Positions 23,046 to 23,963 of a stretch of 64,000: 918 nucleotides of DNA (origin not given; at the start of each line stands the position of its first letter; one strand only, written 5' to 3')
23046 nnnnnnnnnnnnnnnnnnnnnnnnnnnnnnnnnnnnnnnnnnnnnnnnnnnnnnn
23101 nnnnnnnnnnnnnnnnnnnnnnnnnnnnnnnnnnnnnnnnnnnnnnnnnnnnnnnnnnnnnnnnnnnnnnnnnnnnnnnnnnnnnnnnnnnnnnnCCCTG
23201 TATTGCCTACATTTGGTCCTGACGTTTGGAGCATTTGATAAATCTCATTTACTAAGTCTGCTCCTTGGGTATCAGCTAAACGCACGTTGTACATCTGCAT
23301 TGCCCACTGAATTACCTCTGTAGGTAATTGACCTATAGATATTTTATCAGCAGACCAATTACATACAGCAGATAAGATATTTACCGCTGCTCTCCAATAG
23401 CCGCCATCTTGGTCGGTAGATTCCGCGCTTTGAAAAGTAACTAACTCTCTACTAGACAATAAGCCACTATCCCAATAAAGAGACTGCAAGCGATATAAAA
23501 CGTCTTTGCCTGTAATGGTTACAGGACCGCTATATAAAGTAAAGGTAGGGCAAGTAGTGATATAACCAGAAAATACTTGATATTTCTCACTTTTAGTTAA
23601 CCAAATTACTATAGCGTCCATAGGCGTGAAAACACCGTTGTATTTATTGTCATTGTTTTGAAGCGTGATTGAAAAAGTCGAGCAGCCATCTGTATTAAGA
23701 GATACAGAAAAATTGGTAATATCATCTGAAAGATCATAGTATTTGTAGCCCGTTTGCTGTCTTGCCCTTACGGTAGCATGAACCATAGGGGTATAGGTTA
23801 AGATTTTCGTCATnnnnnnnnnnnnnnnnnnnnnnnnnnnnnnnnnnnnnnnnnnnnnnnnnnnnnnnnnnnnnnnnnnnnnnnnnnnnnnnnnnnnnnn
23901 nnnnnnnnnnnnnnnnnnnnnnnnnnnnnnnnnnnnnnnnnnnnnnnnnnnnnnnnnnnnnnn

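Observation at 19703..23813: Three tandem paralogous tail-associated lysins with swapped catalytic domains (lysozyme-like, NlpC/P60, CHAP)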

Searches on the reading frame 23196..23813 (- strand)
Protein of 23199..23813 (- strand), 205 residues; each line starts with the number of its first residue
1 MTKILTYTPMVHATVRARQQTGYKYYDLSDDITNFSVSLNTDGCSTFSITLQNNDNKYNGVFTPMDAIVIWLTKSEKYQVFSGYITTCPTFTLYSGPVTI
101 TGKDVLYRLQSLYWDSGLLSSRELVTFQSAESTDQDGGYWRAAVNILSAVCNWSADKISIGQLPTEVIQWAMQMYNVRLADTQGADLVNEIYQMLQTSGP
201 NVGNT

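Call 8: search_dna_similar(query=window:23199-23813:-, collection=phages, mode=protein, max_rows=40, max_evalue=0.001)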
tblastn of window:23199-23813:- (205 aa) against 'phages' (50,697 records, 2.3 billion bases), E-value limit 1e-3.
Records with a match: 225; places in all: 227; records where one place covers at least 80% of the query: 8.
Best place of each record, by identity: 60-80% 1; <60% 224.
By first word of the organism name: Mycobacterium 210; Gordonia 9; Rhodococcus 4; Eggerthella 1; Mycolicibacterium 1.
By host as written in the record: Mycobacterium smegmatis mc2 155 160; Mycobacterium smegmatis mc#155 26; Mycobacterium sp. 7; Gordonia terrae 3612 6; - 4; Mycobacterium smegmatis mc2155 4; Mycobacterium smegmatius mc2 155 3; Gordonia terrae CAG3 3; and 8 more.
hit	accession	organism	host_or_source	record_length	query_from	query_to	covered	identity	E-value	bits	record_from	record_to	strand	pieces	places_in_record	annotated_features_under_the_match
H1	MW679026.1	Eggerthella phage LE2-3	Eggerthella lenta DSM 2243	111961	1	200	98%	71.0%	6e-96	310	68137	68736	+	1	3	baseplate protein | hypothetical protein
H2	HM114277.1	Rhodococcus phage E3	Rhodococcus equi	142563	3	203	98%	30.4%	4e-15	79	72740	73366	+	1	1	gp119: baseplate protein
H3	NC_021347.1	Rhodococcus phage E3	Rhodococcus equi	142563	3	203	98%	30.4%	4e-15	79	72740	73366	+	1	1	gp119: virion structural protein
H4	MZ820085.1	Mycobacterium phage ScoobyDoobyDoo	Mycobacterium smegmatis mc2 155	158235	3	195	94%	27.7%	3e-13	73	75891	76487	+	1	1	128: minor tail protein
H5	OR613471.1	Mycobacterium phage Yassified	Mycobacterium smegmatis mc2 155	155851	2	164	80%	31.2%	1e-14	77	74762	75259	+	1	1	133: minor tail protein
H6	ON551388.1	Mycolicibacterium phage Kashi_SSH1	Mycolicibacterium smegmatis MC2 155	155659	2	164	80%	31.2%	1e-14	77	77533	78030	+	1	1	minor tail protein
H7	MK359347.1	Mycobacterium phage Ading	Mycobacterium smegmatis mc2 155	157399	2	164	80%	31.2%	1e-14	77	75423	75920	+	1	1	136: minor tail protein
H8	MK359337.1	Mycobacterium phage Flabslab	Mycobacterium smegmatis mc2 155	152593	2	164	80%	31.2%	1e-14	77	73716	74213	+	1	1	131: minor tail protein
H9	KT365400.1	Mycobacterium phage ErnieJ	Mycobacterium smegmatis mc2 155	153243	2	164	80%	31.2%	1e-14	77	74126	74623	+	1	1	minor tail protein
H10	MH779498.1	Mycobacterium phage Bread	Mycobacterium smegmatis mc2 155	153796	2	164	80%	31.2%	1e-14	77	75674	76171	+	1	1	135: minor tail protein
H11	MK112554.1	Mycobacterium phage TinyTim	Mycobacterium smegmatis mc2 155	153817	2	164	80%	31.2%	1e-14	77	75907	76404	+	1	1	136: minor tail protein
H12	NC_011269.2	Mycobacterium phage ScottMcG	-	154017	2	164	80%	31.2%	1e-14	77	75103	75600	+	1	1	132: virion structural protein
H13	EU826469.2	Mycobacterium phage ScottMcG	Mycobacterium sp.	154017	2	164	80%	31.2%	1e-14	77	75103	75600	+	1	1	132: hypothetical protein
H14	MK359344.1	Mycobacterium phage Napoleon13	Mycobacterium smegmatis mc2 155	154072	2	164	80%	31.2%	1e-14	77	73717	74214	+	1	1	132: minor tail protein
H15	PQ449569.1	Mycobacterium phage JayJay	Mycobacterium smegmatis mc2155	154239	2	164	80%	31.2%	1e-14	77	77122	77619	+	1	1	141: minor tail protein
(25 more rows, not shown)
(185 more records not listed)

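Call 9: get_annotated_region(hit=H1, flank=9000)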
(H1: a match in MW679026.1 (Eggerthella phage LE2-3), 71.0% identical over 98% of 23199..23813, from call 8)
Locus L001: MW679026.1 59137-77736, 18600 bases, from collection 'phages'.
description: Eggerthella phage LE2-3, complete genome.
organism: Eggerthella phage LE2-3 (NCBI taxid 2853267)
taxonomy: Viruses; Duplodnaviria; Heunggongvirae; Uroviricota; Caudoviricetes
host: Eggerthella lenta DSM 2243; source: activate sludge; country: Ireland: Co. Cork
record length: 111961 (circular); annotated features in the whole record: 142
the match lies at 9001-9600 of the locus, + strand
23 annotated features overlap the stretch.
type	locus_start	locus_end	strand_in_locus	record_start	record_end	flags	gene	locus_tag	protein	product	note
CDS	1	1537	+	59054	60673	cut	-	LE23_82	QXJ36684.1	PhoH family protein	-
CDS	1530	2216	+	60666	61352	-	-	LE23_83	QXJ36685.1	hypothetical protein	-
CDS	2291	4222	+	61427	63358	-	-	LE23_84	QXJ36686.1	tail sheath protein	-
CDS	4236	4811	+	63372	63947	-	-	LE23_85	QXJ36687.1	hypothetical protein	-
CDS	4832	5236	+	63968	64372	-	-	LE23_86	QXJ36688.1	tail assembly chaperone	-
CDS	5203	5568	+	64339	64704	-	-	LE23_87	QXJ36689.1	hypothetical protein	-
CDS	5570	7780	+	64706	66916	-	-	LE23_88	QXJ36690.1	hypothetical protein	-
CDS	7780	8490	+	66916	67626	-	-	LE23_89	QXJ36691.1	hypothetical protein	-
CDS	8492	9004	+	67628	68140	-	-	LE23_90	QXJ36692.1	hypothetical protein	-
CDS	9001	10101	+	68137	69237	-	-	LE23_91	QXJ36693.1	baseplate protein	-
CDS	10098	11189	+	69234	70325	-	-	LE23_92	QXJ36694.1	tail protein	-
CDS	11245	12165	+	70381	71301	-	-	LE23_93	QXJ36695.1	tail protein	-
CDS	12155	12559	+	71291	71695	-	-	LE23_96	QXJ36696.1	tail protein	-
CDS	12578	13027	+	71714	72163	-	-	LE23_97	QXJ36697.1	baseplate wedge subunit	-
CDS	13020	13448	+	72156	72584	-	-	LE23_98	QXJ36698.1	tail fiber protein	-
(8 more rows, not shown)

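Call 10: get_annotated_region(hit=H2, flank=7000)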
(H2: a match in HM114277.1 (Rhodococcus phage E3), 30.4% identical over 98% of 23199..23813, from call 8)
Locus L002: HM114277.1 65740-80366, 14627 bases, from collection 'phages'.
description: Rhodococcus phage E3, complete genome.
organism: Rhodococcus phage E3 (NCBI taxid 1007869)
taxonomy: Viruses; Duplodnaviria; Heunggongvirae; Uroviricota; Caudoviricetes
host: Rhodococcus equi; source: -; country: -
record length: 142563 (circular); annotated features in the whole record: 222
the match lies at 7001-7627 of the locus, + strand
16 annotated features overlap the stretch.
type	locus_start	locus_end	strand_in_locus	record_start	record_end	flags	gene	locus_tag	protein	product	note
CDS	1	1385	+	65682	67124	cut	gp111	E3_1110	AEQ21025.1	putative phage tail sheath protein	-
CDS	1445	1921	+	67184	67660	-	gp112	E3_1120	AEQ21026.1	tail tube protein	-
CDS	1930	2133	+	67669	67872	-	gp113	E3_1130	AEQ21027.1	hypothetical protein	-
misc_feature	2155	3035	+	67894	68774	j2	-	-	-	-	putative fusion protein of gp114 and gp115; may be translated via ribosomal slippage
CDS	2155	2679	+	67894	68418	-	gp114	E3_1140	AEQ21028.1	conserved hypothetical protein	-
CDS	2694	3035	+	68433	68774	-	gp115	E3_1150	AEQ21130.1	conserved hypothetical protein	-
CDS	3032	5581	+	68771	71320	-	gp116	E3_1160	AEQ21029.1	putative tape measure protein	-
CDS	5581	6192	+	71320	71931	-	gp117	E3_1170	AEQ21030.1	conserved hypothetical protein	-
CDS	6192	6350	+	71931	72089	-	gp117.5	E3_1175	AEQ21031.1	hypothetical protein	-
CDS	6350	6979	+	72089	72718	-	gp118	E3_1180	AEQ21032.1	conserved hypothetical protein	-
CDS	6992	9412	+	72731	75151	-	gp119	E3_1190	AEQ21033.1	baseplate protein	-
CDS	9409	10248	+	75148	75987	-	gp120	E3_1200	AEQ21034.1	conserved hypothetical protein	-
CDS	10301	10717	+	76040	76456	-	gp121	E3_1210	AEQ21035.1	putative phage baseplate assembly protein W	-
CDS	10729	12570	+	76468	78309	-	gp122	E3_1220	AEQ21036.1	putative baseplate J family protein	-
CDS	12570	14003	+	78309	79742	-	gp123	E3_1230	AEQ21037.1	baseplate I protein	-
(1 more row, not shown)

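Call 15: search_protein_families(library=pfam, proteins=[L002:6992-9412:+, L002:6350-6979:+, L002:5581-6192:+, L002:9409-10248:+, L001:11245-12165:+, L001:15271-15978:+, L001:16033-17169:+, L001:9001-10101:+, L001:10098-11189:+, L001:17171-18589:+], max_evalue=0.01)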
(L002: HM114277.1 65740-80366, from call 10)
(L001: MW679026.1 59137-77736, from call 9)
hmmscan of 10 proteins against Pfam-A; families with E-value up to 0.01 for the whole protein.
L002:6992-9412:+ (806 aa): 3 families
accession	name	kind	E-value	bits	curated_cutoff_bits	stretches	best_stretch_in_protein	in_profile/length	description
PF00877.26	NLPC_P60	-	1.9e-21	76.4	23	1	398-485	1-91/105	NlpC/P60 family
PF18896.5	SLT_3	-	3.3e-20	72.8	27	1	229-314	2-89/89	Lysozyme like domain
PF01464.25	SLT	-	3.7e-05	23.7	21.3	1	243-295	16-68/117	Transglycosylase SLT domain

L002:6350-6979:+ (209 aa): 0 families

L002:5581-6192:+ (203 aa): 0 families

L002:9409-10248:+ (279 aa): 0 families

L001:11245-12165:+ (306 aa): 1 family
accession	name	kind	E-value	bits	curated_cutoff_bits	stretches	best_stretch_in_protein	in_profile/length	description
PF21939.1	Gp10_C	-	8.1e-07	30.5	27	1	17-116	1-112/139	Baseplate structural protein Gp10, C-terminal domain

L001:15271-15978:+ (235 aa): 1 family
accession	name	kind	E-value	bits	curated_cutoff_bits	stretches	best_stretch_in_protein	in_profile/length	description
PF13529.12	Peptidase_C39_2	-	0.0046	18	24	1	72-175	3-107/143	Peptidase_C39 like family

L001:16033-17169:+ (378 aa): 1 family
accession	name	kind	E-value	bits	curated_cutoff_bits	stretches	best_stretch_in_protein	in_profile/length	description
PF18013.6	Phage_lysozyme2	-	1.6e-29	103.3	28.2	1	221-376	2-140/140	Phage tail lysozyme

L001:9001-10101:+ (366 aa): 1 family
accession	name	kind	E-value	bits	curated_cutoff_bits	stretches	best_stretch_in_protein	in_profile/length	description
PF00877.26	NLPC_P60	-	0.00022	21.6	23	1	239-321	7-81/105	NlpC/P60 family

L001:10098-11189:+ (363 aa): 2 families
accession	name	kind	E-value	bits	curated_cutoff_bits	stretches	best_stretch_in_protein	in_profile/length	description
PF25309.1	ELLD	-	5e-09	36.7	27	0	248-321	92-174/175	Endolysin-like domain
PF05382.19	Amidase_5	-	6e-09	36.4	21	1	221-307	3-80/142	Bacteriophage peptidoglycan hydrolase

L001:17171-18589:+ (472 aa): 0 families

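Call 67: get_annotated_region(hit=H12, flank=6000)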
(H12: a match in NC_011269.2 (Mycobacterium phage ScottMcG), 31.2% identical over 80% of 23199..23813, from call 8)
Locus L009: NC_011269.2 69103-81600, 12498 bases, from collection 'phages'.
description: Mycobacterium phage ScottMcG, complete genome.
organism: Mycobacterium phage ScottMcG (NCBI taxid 546807)
taxonomy: Viruses; Duplodnaviria; Heunggongvirae; Uroviricota; Caudoviricetes; Ceeclamvirinae; Bixzunavirus; Bixzunavirus Bxz1
host: -; source: -; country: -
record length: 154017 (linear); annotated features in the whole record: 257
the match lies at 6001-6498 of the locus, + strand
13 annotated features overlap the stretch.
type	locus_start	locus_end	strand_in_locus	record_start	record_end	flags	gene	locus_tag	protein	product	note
CDS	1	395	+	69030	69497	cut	124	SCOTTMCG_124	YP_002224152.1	virion structural protein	-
CDS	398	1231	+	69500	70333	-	125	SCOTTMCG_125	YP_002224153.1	hypothetical protein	-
CDS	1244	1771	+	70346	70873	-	126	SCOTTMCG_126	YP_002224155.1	tail assembly chaperone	-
CDS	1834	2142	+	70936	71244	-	127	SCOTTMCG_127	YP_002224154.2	hypothetical protein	-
CDS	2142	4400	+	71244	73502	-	128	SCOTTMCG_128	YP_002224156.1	tail length tape measure protein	-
CDS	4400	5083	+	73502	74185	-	129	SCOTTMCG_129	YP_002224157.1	hypothetical protein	-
CDS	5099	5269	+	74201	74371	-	130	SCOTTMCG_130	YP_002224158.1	hypothetical protein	-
CDS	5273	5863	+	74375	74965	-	131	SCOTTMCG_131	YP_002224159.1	hypothetical protein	-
CDS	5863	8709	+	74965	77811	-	132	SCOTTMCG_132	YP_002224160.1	virion structural protein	P60 lipoprotein; putative LysA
CDS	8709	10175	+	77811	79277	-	133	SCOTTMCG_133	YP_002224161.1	minor tail protein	AxeA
CDS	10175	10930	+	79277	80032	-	134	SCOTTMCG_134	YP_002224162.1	minor tail protein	-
CDS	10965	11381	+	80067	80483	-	135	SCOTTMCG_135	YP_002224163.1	baseplate protein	-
CDS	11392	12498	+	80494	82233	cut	136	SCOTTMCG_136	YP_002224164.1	baseplate wedge subunit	-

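Call 68: search_protein_families(library=pfam, proteins=[L009:5863-8709:+, L009:8709-10175:+, L009:10175-10930:+], max_evalue=0.01)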
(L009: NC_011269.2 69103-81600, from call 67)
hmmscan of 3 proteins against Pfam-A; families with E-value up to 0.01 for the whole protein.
L009:5863-8709:+ (948 aa): 1 family
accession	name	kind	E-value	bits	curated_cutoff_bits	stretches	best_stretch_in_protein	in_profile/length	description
PF00877.26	NLPC_P60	-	1.1e-15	58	23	1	524-607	1-88/105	NlpC/P60 family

L009:8709-10175:+ (488 aa): 0 families

L009:10175-10930:+ (251 aa): 0 families

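Call 71: search_protein_representatives(alignment_id=A4)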
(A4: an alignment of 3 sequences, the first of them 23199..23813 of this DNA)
Query: 3 sequences, 206 profile positions. Proteins with E-value up to 0.001 (for the whole library): 718; up to 1e-10: 544; up to 1e-30: 68. The best 150 are listed.
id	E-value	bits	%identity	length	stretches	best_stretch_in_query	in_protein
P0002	5.5e-92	323.6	-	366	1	1-204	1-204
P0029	5.7e-76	271.2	-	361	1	1-200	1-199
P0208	3.0e-73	262.3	-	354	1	1-205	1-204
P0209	2.7e-56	207.0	-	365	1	3-202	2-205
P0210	1.8e-52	194.5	-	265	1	3-204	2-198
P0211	8.8e-52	192.2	-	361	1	3-203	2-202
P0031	2.1e-50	187.7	-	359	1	3-204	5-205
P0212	1.0e-49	185.5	-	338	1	5-204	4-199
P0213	1.9e-49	184.6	-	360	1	4-202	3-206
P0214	5.1e-49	183.2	-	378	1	4-204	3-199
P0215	8.7e-49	182.4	-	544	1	3-202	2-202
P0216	1.5e-48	181.7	-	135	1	1-126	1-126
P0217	2.5e-48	181.0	-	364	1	3-204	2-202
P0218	8.7e-48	179.2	-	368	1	3-203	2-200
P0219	9.2e-48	179.1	-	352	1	4-203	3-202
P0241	6.1e-40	153.6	-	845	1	5-185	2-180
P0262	7.0e-34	133.7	-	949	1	1-193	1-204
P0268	3.7e-32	128.1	-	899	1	6-196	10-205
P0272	7.6e-30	120.6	-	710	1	15-175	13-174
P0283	6.4e-28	114.3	-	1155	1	5-169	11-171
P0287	1.9e-27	112.7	-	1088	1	5-166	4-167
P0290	7.5e-27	110.8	-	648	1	5-199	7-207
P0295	2.1e-26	109.3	-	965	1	6-180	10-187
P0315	4.3e-25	105.0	-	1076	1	7-199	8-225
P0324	1.4e-24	103.4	-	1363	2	1-125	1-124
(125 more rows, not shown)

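Call 78: search_protein_families(library=pfam, proteins=[P0241, P0262, P0268, P0272, P0283, P0287, P0290, P0324, P0315, P0295], max_evalue=0.001)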
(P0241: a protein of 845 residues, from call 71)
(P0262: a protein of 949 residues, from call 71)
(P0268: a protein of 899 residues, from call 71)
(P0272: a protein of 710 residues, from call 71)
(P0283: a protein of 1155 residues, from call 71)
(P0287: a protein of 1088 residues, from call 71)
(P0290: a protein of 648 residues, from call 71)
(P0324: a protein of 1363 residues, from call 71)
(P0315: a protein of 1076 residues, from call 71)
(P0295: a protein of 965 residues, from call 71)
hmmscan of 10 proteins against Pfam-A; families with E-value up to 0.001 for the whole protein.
P0241 (845 aa): 3 families
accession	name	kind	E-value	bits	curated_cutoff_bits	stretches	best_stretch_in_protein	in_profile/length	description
PF01464.25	SLT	-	2.9e-15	56.3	21.3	1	221-320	3-99/117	Transglycosylase SLT domain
PF02557.22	VanY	-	1.7e-12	47.7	25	1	399-503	4-127/132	D-alanyl-D-alanine carboxypeptidase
PF18896.5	SLT_3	-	1e-07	32.8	27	1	224-292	8-73/89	Lysozyme like domain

P0262 (949 aa): 3 families
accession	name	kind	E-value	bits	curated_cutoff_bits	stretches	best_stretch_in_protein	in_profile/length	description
PF05257.22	CHAP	-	4.5e-12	46.7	26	1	486-590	3-81/81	CHAP domain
PF01464.25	SLT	-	4e-05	23.6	21.3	1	242-374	3-112/117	Transglycosylase SLT domain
PF10030.15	DUF2272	-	0.00062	20.1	27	0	484-596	42-159/191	Uncharacterized protein conserved in bacteria (DUF2272)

P0268 (899 aa): 1 family
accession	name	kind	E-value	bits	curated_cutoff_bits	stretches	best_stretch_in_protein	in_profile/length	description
PF00877.26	NLPC_P60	-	1.9e-06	28.2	23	1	453-531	10-73/105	NlpC/P60 family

P0272 (710 aa): 1 family
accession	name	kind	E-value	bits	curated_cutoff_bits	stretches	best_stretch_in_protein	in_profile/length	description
PF13539.11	Peptidase_M15_4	-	1.3e-13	51.8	25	1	329-396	2-70/70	D-alanyl-D-alanine carboxypeptidase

P0283 (1155 aa): 4 families
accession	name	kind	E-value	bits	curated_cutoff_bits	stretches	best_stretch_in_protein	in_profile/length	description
PF18896.5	SLT_3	-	2e-22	79.9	27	1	236-317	5-89/89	Lysozyme like domain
PF13539.11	Peptidase_M15_4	-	1.5e-11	45.1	25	1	814-870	10-70/70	D-alanyl-D-alanine carboxypeptidase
PF14528.11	LAGLIDADG_3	-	1e-07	32.5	22.5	1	684-734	1-55/82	LAGLIDADG-like domain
PF01464.25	SLT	-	1.8e-07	31.1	21.3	1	247-338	16-114/117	Transglycosylase SLT domain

P0287 (1088 aa): 0 families

P0290 (648 aa): 0 families

P0324 (1363 aa): 2 families
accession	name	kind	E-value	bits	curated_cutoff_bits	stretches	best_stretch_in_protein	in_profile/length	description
PF00877.26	NLPC_P60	-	1.6e-08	34.9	23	1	871-979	4-92/105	NlpC/P60 family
PF01832.25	Glucosaminidase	-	6.2e-07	30.6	30.2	1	290-366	2-86/123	Mannosyl-glycoprotein endo-beta-N-acetylglucosaminidase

P0315 (1076 aa): 0 families

P0295 (965 aa): 1 family
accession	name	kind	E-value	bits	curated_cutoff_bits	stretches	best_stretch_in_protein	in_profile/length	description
PF00877.26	NLPC_P60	-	2.8e-07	30.9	23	1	477-554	6-62/105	NlpC/P60 family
